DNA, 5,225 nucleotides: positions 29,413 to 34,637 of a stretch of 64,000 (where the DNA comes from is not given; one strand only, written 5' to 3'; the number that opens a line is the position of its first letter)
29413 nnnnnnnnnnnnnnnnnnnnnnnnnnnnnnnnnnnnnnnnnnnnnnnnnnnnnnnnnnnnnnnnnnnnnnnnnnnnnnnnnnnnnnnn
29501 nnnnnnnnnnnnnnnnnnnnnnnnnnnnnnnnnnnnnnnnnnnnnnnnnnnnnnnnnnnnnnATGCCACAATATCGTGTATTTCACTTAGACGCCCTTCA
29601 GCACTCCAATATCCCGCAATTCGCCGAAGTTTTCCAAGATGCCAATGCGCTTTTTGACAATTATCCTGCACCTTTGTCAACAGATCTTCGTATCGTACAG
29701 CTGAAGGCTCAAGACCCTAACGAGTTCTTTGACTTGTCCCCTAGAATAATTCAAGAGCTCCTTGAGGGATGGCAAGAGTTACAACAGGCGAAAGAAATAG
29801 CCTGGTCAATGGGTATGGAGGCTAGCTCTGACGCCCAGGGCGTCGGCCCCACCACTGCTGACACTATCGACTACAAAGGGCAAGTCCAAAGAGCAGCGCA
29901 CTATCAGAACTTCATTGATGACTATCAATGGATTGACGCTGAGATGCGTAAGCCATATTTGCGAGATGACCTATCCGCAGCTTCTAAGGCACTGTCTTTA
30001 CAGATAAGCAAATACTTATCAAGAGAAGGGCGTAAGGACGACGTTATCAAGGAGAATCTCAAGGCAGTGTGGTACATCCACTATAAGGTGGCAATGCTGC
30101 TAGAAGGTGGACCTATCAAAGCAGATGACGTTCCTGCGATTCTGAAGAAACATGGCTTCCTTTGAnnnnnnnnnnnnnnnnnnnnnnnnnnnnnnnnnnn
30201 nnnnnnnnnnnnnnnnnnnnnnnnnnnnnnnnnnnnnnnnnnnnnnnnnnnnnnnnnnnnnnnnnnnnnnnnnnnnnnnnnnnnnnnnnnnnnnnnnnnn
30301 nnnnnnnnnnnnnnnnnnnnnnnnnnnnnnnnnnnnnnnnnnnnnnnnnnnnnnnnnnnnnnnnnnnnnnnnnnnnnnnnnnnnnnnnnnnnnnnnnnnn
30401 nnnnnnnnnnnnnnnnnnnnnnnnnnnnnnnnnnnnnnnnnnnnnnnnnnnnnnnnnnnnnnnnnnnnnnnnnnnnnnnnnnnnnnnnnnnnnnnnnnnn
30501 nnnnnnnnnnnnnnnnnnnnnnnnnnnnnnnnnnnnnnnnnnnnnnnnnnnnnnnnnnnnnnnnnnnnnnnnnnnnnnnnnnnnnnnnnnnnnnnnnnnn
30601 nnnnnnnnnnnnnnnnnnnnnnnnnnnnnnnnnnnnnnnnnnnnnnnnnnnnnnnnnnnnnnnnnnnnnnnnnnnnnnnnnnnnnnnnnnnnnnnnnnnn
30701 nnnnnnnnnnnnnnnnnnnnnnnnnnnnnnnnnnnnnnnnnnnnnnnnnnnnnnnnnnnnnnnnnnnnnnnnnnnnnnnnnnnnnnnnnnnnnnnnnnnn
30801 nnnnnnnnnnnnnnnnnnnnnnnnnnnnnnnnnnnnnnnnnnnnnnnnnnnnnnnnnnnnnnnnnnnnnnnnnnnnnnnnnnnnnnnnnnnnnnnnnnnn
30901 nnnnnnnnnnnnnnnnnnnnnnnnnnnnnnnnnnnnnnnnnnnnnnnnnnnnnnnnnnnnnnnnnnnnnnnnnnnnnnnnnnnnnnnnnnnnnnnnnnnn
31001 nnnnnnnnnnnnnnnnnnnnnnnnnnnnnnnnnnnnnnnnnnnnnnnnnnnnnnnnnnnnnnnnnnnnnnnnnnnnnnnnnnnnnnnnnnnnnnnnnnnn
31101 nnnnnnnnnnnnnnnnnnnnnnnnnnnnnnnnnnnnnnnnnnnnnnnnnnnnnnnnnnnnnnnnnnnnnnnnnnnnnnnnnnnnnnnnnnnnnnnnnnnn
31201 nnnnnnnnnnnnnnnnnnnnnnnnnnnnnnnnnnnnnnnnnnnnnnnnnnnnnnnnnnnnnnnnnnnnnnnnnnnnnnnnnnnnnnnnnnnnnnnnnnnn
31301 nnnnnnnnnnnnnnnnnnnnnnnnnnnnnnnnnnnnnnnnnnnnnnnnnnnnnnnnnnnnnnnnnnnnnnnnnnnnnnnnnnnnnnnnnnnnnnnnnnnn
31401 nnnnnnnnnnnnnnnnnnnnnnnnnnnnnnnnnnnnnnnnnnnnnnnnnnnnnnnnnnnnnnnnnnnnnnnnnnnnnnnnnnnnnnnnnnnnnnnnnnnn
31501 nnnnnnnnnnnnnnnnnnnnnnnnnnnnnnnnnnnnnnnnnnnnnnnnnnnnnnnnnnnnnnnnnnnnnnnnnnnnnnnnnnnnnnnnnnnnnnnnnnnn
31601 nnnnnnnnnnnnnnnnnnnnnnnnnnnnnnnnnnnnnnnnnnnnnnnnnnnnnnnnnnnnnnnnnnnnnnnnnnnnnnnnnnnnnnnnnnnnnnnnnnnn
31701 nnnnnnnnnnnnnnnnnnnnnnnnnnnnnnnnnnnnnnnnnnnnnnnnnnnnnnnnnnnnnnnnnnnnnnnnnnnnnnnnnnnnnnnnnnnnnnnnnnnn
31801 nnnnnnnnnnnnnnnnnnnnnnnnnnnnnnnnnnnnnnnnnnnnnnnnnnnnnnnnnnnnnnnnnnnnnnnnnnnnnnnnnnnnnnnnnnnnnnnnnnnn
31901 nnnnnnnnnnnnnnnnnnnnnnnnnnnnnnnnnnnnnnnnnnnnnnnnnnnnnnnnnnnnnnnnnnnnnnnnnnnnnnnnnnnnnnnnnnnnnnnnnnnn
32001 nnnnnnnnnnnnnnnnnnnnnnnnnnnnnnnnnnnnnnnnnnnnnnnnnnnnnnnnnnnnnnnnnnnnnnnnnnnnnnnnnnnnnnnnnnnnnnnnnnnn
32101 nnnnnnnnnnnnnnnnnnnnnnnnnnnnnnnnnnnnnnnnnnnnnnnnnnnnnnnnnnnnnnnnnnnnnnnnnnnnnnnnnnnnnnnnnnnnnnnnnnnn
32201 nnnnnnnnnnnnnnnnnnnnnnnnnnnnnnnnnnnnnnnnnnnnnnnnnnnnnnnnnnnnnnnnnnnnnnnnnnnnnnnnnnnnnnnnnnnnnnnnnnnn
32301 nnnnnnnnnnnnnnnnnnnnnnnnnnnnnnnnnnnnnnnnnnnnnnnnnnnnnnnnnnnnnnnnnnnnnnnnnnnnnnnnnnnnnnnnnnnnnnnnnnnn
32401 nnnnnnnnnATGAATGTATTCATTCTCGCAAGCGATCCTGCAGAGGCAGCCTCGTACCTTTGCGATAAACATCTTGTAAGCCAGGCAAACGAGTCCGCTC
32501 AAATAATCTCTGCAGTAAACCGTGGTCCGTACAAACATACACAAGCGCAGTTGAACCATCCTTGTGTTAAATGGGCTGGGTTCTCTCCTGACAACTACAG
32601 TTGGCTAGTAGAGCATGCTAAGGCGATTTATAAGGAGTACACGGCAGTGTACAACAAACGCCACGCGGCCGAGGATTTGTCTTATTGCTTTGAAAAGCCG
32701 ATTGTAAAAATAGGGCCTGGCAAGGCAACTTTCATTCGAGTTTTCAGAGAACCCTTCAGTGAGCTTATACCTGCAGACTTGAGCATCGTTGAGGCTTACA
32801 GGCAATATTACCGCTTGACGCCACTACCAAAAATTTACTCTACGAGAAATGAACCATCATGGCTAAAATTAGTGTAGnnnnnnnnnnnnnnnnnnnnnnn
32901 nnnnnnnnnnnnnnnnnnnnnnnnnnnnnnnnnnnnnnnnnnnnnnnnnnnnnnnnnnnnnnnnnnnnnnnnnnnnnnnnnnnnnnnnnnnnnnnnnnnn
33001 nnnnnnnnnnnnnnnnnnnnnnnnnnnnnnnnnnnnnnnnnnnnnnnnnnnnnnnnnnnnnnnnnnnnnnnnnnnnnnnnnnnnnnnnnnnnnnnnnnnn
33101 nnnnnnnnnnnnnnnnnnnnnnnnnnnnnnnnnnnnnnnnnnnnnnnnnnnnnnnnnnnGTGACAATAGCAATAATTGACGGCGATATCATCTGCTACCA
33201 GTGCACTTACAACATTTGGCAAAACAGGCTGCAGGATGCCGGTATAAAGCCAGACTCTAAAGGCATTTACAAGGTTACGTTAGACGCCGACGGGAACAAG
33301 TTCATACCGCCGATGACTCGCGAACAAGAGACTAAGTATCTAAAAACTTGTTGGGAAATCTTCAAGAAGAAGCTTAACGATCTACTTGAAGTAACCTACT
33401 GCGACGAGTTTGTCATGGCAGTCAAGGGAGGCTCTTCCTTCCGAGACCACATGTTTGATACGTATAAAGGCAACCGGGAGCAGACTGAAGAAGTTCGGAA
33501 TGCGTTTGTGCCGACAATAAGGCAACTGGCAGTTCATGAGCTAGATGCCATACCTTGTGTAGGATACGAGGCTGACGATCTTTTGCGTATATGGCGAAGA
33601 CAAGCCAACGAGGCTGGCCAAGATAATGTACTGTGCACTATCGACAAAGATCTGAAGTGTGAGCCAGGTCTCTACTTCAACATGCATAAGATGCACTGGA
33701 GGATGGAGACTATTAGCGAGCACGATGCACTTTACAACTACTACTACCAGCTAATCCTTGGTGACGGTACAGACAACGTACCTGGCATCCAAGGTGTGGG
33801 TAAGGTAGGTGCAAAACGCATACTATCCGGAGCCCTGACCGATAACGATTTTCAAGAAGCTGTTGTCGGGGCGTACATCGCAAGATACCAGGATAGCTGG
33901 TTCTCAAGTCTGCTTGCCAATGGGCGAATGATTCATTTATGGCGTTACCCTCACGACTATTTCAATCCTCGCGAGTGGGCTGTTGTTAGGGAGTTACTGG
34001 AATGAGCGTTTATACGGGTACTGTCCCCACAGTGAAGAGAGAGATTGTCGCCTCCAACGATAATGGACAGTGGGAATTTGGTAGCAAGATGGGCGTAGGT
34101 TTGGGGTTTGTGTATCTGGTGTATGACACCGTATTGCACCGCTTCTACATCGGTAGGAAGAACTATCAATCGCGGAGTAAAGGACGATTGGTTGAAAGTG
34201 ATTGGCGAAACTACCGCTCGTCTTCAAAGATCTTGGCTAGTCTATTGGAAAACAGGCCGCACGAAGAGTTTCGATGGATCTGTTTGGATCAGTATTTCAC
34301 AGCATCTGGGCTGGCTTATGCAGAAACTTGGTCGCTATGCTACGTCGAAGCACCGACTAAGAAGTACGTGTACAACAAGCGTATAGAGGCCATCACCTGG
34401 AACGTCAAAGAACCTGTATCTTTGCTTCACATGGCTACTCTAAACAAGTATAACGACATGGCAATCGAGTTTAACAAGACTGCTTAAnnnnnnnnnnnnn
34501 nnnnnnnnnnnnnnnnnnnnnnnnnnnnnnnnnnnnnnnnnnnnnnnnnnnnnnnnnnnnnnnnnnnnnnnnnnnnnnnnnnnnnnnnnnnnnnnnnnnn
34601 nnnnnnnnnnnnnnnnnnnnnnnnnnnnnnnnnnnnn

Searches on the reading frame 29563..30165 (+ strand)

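Call 73: search_protein_families(library=phrogs, proteins=[window:29563-30165:+], max_evalue=0.00001)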
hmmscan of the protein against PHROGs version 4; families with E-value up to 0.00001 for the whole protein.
window:29563-30165:+ (200 aa): 0 families

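Call 88: search_protein_families(library=pfam, proteins=[window:29563-30165:+], max_evalue=0.01)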
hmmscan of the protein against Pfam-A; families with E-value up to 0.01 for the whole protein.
window:29563-30165:+ (200 aa): 1 family
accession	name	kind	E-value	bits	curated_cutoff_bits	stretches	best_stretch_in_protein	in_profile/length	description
PF11753.13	DUF3310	-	0.0039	17.6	24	1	108-172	1-59/60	Protein of unknwon function (DUF3310)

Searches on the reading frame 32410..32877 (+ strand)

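Call 73: search_protein_families(library=phrogs, proteins=[window:32410-32877:+], max_evalue=0.00001)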
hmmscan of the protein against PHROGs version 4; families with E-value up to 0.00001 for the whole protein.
window:32410-32877:+ (155 aa): 1 family
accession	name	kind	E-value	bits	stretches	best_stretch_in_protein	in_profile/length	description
phrog_624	-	DNA, RNA and nucleotide metabolism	4.4e-34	119.6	1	1-153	1-158/309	DNA binding protein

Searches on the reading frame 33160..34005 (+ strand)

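Call 73: search_protein_families(library=phrogs, proteins=[window:33160-34005:+], max_evalue=0.00001)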
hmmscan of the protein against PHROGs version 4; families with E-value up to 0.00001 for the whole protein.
window:33160-34005:+ (281 aa): 1 family
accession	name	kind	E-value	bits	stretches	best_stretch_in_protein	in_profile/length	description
phrog_107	-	DNA, RNA and nucleotide metabolism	3.2e-41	143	1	2-268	120-368/542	exonuclease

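Call 76: search_protein_families(library=pfam, proteins=[window:33160-34005:+], max_evalue=0.01)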
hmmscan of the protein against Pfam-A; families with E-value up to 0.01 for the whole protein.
window:33160-34005:+ (281 aa): 2 families
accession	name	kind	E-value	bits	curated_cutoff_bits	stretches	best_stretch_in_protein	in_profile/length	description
PF02739.22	5_3_exonuc_N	-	1.4e-12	48.1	34.3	1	68-165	36-134/164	5'-3' exonuclease, N-terminal resolvase-like domain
PF01367.25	5_3_exonuc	-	0.00026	21.9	40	1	196-223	9-36/97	5'-3' exonuclease, C-terminal SAM fold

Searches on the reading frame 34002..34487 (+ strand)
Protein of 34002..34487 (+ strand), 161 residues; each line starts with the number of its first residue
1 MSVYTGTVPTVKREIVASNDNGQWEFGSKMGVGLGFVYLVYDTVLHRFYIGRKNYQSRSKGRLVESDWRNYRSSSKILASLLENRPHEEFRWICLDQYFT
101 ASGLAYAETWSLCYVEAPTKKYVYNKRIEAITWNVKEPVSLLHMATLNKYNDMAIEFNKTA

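Call 73: search_protein_families(library=phrogs, proteins=[window:34002-34487:+], max_evalue=0.00001)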
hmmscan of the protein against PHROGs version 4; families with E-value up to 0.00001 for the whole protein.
window:34002-34487:+ (161 aa): 2 families
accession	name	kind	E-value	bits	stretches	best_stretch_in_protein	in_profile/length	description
phrog_447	-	other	8.7e-14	52.6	1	29-131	21-135/148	NAD synthetase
phrog_7363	-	DNA, RNA and nucleotide metabolism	6e-06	26.8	1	53-130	48-124/356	homing endonuclease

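Call 76: search_protein_families(library=pfam, proteins=[window:34002-34487:+], max_evalue=0.01)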
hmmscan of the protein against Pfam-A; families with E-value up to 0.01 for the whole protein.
window:34002-34487:+ (161 aa): 1 family
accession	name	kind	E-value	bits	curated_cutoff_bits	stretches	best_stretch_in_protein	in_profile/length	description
PF19835.5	SegE_GIY-YIG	-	9.7e-13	48.9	25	1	30-121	13-110/123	Putative endonuclease segE, GIY-YIG domain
